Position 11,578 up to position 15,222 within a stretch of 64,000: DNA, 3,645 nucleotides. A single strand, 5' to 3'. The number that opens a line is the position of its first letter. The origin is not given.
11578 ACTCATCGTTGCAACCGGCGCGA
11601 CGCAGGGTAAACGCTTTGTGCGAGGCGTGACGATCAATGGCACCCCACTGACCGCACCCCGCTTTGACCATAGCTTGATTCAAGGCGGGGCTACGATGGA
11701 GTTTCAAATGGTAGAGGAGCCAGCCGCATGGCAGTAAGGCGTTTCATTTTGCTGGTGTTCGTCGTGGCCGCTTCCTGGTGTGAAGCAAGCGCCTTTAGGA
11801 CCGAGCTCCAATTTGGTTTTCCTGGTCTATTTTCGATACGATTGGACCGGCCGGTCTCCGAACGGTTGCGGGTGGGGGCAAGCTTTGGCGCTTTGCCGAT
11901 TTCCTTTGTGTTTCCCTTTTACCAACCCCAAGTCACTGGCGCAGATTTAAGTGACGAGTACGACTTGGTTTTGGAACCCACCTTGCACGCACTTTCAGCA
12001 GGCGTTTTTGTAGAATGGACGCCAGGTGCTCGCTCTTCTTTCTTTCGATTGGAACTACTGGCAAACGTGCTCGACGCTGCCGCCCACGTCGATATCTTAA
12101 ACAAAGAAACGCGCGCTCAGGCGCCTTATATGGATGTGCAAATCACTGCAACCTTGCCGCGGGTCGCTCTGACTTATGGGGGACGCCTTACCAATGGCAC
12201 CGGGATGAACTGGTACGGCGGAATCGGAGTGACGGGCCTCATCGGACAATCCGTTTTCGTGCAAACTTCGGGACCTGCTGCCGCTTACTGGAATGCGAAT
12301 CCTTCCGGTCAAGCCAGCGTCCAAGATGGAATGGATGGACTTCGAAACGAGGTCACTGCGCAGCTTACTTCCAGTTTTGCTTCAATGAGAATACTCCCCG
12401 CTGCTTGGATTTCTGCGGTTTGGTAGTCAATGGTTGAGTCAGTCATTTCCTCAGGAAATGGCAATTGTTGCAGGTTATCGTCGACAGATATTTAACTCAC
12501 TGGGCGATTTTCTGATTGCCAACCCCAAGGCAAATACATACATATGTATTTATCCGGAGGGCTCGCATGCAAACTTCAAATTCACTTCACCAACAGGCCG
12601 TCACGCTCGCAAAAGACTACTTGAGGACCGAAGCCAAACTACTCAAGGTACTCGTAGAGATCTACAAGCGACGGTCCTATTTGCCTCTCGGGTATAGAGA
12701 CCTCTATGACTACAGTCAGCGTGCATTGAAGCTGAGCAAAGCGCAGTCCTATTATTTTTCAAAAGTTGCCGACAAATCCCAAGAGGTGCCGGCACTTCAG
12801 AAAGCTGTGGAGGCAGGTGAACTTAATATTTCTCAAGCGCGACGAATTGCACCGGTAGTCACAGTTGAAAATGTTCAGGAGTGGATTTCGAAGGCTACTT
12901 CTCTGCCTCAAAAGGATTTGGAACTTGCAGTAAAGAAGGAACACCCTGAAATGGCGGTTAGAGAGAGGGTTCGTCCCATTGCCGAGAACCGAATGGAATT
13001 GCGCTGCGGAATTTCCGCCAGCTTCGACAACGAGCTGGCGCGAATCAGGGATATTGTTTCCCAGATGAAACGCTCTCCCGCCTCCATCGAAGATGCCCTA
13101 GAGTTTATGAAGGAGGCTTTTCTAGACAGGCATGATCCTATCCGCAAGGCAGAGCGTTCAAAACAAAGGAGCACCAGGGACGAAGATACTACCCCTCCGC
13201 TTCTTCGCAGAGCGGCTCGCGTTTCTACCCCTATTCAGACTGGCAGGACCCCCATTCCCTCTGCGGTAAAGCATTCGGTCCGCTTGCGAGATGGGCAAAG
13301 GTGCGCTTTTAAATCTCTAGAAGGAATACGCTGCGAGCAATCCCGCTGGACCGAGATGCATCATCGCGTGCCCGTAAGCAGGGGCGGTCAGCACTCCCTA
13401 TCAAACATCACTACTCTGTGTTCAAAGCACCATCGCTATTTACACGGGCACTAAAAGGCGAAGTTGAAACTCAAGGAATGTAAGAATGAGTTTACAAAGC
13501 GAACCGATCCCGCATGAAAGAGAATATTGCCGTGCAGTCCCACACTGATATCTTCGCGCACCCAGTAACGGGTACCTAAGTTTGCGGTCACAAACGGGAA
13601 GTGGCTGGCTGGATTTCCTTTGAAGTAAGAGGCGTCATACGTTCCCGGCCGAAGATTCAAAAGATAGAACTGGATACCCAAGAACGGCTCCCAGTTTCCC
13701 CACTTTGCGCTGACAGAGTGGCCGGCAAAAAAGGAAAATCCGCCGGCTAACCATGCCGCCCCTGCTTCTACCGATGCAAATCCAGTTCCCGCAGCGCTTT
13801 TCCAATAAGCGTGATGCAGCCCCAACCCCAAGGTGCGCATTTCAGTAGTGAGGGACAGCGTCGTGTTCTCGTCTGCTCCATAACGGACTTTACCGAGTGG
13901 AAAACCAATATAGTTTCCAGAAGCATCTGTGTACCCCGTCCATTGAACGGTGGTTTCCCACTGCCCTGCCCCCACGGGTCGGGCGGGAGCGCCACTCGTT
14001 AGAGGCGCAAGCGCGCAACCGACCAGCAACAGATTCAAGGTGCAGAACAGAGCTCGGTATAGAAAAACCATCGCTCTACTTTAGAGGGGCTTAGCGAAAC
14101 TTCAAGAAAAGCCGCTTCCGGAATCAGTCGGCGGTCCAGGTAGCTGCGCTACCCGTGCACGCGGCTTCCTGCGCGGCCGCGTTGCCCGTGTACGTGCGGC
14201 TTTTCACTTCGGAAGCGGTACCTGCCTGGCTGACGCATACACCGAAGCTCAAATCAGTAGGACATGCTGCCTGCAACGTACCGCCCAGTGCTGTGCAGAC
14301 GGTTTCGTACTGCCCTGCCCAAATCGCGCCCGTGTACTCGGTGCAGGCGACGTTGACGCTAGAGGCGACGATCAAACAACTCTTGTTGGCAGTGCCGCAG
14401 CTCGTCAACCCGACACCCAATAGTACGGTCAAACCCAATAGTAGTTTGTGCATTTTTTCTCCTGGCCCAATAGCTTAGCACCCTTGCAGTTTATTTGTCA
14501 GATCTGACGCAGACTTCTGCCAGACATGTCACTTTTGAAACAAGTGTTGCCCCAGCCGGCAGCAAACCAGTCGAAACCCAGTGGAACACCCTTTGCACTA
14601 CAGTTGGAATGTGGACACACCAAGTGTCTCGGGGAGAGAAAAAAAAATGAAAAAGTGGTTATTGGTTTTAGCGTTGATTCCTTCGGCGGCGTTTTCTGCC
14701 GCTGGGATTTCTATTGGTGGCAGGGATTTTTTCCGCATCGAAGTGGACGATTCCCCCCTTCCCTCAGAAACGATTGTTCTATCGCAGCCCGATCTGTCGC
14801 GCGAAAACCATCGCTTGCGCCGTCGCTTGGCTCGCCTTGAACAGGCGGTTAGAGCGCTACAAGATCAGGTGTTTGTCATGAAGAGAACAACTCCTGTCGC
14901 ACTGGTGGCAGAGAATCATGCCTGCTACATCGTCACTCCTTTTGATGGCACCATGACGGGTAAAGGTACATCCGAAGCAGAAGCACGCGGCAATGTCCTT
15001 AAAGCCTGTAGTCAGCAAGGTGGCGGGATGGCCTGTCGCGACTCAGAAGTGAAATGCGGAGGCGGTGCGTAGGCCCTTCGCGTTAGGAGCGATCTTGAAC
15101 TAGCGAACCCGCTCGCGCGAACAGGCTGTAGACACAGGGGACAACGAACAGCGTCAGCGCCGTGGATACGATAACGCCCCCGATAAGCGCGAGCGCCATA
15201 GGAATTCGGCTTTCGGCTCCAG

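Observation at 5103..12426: MotA/MotB-type stator pair heads a six-gene envelope operon with a lipoprotein, a membrane sulfatase-superfamily enzyme, a GH92 mannosidase and an OM protein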

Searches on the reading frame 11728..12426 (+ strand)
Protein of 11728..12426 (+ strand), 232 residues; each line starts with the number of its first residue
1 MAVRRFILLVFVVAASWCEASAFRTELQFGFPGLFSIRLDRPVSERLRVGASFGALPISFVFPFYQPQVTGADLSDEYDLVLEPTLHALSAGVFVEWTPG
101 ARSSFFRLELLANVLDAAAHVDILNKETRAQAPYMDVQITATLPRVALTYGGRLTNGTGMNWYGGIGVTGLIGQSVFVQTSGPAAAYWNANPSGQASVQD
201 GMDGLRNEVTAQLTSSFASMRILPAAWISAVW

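Call 4: search_protein_families(library=pfam, proteins=[window:11728-12426:+], max_evalue=0.1)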
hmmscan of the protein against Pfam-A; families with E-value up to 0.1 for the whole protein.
window:11728-12426:+ (232 aa): 0 families

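Call 5: search_protein_families(library=ncbifam, proteins=[window:11728-12426:+], max_evalue=0.1)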
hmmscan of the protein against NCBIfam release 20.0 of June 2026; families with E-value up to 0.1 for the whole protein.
window:11728-12426:+ (232 aa): 0 families

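Call 7: search_protein_families(library=padloc, proteins=[window:11728-12426:+], max_evalue=0.1)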
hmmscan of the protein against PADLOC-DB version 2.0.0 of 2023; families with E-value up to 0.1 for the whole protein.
window:11728-12426:+ (232 aa): 0 families

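Call 40: search_protein_representatives(protein=window:11728-12426:+)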
Query: 232 residues. Proteins with E-value up to 0.001 (for the whole library): 27; up to 1e-10: 13; up to 1e-30: 6. The best 27 are listed.
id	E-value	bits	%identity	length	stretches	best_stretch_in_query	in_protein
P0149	1.0e-149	512.5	100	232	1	1-232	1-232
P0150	5.6e-56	205.9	46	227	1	5-232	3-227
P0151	5.6e-50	186.2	40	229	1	5-232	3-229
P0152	2.7e-46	174.2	46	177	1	56-232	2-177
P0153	1.5e-45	171.8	40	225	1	6-232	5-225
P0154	7.3e-40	153.2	40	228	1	10-232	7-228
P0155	5.1e-27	111.2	33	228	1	10-230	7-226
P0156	6.6e-18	81.3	26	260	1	20-232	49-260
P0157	1.7e-14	70.1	29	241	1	25-228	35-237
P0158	2.3e-13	66.5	27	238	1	25-232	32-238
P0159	1.1e-12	64.2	26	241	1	22-232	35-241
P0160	2.2e-11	60.0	31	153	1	83-232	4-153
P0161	2.4e-11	59.9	27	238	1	6-215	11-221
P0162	1.1e-10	57.7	27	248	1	19-224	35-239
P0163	2.0e-10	56.8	27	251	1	25-232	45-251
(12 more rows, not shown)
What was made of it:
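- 11728..12426 (+): g6: small outer-membrane beta-barrel protein, 232 aa. Conserved partner of the GH92 gene. 27 relatives among 1.84 billion representatives (call 40).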

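Call 41: find_encoding_contigs(protein=P0150, flank=10000, max_places=3)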
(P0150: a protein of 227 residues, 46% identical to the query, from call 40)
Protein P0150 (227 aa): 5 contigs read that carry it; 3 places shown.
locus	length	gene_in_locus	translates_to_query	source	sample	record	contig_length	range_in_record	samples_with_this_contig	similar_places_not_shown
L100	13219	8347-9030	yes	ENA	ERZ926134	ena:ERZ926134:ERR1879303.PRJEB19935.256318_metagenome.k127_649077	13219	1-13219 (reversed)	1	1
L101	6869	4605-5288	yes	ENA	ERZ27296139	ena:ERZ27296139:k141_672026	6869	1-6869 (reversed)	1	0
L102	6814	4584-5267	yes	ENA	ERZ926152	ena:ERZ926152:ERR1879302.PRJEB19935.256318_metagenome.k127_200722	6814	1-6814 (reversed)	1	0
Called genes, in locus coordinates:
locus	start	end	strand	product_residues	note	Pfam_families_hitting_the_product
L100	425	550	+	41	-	-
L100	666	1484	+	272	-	PF13279:4HBT_2 (faint)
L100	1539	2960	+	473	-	-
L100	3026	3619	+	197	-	PF25084:LbH_EIF2B, PF25087:GMPPB_C (faint), PF00132:Hexapep, PF14602:Hexapep_2 (weak)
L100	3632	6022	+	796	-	PF00535:Glycos_transf_2, PF19830:DUF6311, PF25853:DUF6311_C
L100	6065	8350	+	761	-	PF17678:Glyco_hydro_92N, PF07971:Glyco_hydro_92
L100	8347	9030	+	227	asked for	-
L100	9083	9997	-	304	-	-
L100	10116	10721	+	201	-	-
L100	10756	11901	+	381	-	-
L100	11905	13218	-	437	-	?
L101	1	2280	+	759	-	?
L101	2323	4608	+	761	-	PF17678:Glyco_hydro_92N, PF07971:Glyco_hydro_92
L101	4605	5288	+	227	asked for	-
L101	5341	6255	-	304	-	-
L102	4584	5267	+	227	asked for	-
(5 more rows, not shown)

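Call 62: find_encoding_contigs(protein=P0151, flank=10000, max_places=3)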
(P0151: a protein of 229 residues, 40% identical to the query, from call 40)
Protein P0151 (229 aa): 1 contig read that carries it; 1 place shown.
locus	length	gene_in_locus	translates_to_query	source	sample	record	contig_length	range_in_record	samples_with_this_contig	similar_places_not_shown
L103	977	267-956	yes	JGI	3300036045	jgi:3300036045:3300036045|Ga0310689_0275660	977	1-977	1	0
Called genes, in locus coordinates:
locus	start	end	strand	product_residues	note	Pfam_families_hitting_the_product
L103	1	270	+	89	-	PF07971:Glyco_hydro_92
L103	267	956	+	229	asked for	-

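Call 63: find_encoding_contigs(protein=P0154, flank=10000, max_places=3)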
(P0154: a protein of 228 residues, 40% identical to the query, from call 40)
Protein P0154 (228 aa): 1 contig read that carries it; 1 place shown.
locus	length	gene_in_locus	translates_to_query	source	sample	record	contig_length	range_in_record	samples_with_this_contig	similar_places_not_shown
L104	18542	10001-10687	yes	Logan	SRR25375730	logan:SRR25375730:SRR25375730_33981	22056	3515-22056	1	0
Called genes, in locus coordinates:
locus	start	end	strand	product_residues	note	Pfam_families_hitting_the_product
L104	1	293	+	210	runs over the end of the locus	-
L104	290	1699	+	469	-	-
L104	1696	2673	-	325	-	-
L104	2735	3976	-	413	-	-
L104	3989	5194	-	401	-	-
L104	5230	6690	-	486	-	PF03062:MBOAT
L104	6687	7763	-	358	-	-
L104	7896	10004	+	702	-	PF17678:Glyco_hydro_92N, PF07971:Glyco_hydro_92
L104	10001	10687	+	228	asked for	-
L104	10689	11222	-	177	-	-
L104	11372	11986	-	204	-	-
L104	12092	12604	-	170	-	-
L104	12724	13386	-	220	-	PF04116:FA_hydroxylase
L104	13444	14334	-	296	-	-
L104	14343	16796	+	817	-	PF00583:Acetyltransf_1 (weak), PF13673:Acetyltransf_10, PF13508:Acetyltransf_7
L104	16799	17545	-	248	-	PF13489:Methyltransf_23, PF13847:Methyltransf_31, PF08241:Methyltransf_11, PF08242:Methyltransf_12, PF13649:Methyltransf_25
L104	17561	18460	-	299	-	PF00535:Glycos_transf_2, PF10111:Glyco_tranf_2_2 (faint)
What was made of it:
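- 11728..12426 (+): Homologues lie directly after a GH92 gene with a 4-nt overlap in L100-L104 (calls 41, 62, 63).
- Closest known: GH92 alpha-mannosidases. Different: Found in a Bdellovibrionota-type genome, with a dedicated small OM barrel gene immediately downstream, rather than in a Bacteroidota PUL with SusC/D (calls 41, 63).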

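Call 66: predict_structure(alignment_id=A4)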
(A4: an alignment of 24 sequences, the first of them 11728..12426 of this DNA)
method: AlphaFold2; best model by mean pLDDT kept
length: 232 residues; sequences in the alignment: 24
mean_pLDDT: 89.1   pTM: 0.78
mean pLDDT of the five models: 89.1, 88.3, 88.0, 87.8, 87.0
residues with pLDDT >= 90: 149; 70-90: 64; 50-70: 17; < 50: 2
segments of 3 or more residues with pLDDT < 50: none
pLDDT, mean of each block of 10 residues (from residue 1): 71 60 91 97 95 88 72 86 94 96 93 95 95 95 97 93 98 93 89 87 87 80 96 93
secondary structure, 60 per line:
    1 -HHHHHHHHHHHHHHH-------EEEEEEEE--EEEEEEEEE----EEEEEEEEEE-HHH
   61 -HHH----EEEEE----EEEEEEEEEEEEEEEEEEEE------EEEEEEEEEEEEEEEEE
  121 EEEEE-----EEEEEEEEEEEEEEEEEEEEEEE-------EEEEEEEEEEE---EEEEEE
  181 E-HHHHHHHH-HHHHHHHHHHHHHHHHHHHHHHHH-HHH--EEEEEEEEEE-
elements in order: H2-16 E24-31 E34-42 E47-56 E69-73 E78-97 E104-125 E131-153 E161-171 E175-181 H183-190 H192-215 E222-231
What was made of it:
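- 11728..12426 (+): AF2 pLDDT 89, beta-barrel (call 66).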

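Call 69: fold_search(model_id=the predicted structure, library=pdb)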
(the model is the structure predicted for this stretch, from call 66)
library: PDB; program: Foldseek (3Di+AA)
matches with E <= 10: 838; with E <= 0.001: 7
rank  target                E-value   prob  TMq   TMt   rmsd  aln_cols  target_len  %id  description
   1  4rlb_A                3.4e-06  1.00  0.39  0.42  10.4       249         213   11  Crystal structure of Acinetobacter baumannii CarO2 (released 2015-04-22)
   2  4rl9_A                5.2e-06  1.00  0.38  0.43  10.8       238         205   13  Crystal structure of Acinetobacter baumannii CarO1 (released 2015-04-22)
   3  4fuv                  8.3e-06  1.00  0.40  0.43  10.3       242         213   10  Crystal Structure of Acinetobacter baumannii CarO (released 2013-07-10)
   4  4rl9_B                2.2e-05  1.00  0.39  0.44  11.2       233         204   13  Crystal structure of Acinetobacter baumannii CarO1 (released 2015-04-22)
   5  3dzm_A                1.3e-04  1.00  0.41  0.45   8.7       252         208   10  Crystal structure of a major outer membrane protein from Thermus thermophilus HB27 (released 2008-12-23)
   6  3dzm_B                2.6e-04  1.00  0.38  0.42   9.3       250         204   12  Crystal structure of a major outer membrane protein from Thermus thermophilus HB27 (released 2008-12-23)
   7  3dzm_C                4.7e-04  1.00  0.38  0.42   9.9       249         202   11  Crystal structure of a major outer membrane protein from Thermus thermophilus HB27 (released 2008-12-23)
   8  9nh1_A                1.6e-03  1.00  0.36  0.33   8.4       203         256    8  In situ cryo-EM structure of porin I of the Legionella Dot/Icm T4SS machine (released 2025-09-17)
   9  9nh1_C                4.5e-03  0.99  0.35  0.33   8.5       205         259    9  In situ cryo-EM structure of porin I of the Legionella Dot/Icm T4SS machine (released 2025-09-17)
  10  2guf                  4.8e-03  0.14  0.12  0.07  25.4       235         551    9  In meso crystal structure of the cobalamin transporter, BtuB (released 2006-12-05)
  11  7xw0_B                6.4e-03  0.92  0.33  0.29  20.2       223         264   11  Crystal structure of pOmpT (released 2023-05-31)
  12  9nh1_B                7.7e-03  0.93  0.31  0.28  11.4       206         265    9  In situ cryo-EM structure of porin I of the Legionella Dot/Icm T4SS machine (released 2025-09-17)
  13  9fzd_A                1.1e-02  0.99  0.38  0.47   8.8       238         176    9  Structure of OmpA-long in complex with nanobody Nb39 (released 2024-07-17)
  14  3qra                  1.2e-02  0.96  0.30  0.43  10.9       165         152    9  The crystal structure of Ail, the attachment invasion locus protein of Yersinia pestis (released 2011-11-23)
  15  8uzl_B                1.2e-02  0.69  0.24  0.34  19.5       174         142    6  Designed Transmembrane beta-barrel- TMB10_163 (released 2024-07-17)
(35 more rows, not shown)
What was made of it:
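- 11728..12426 (+): Best fold matches are CarO and Thermus TtoA (call 69).
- Checked: g6: signal peptide plus beta-barrel (AF2 pLDDT 89; calls 66, 69).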

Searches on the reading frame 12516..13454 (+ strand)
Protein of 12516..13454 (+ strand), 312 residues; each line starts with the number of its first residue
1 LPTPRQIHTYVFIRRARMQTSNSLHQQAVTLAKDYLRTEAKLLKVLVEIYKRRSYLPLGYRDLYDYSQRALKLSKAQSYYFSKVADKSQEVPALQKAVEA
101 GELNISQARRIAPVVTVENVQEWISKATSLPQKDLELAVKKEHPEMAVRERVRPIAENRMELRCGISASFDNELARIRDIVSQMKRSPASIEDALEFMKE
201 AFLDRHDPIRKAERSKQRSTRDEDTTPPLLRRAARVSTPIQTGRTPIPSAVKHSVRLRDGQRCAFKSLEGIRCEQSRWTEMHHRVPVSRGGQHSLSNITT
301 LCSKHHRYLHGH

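Call 6: search_protein_families(library=pfam, proteins=[window:12516-13454:+], max_evalue=0.01)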
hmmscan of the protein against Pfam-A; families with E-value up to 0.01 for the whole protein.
window:12516-13454:+ (312 aa): 1 family
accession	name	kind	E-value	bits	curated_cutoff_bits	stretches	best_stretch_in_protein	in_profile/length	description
PF01844.29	HNH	-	6.1e-07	29.9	21.4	1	273-307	8-42/47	HNH endonuclease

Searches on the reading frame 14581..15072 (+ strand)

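Call 91: search_protein_families(library=pfam, proteins=[window:14581-15072:+], max_evalue=0.1)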
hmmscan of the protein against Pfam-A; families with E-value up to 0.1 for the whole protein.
window:14581-15072:+ (163 aa): 1 family
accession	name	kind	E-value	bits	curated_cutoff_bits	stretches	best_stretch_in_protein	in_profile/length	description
PF24980.1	LSU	-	0.078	13.4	30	0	77-115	4-42/53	Response to Low Sulfur (LSU) family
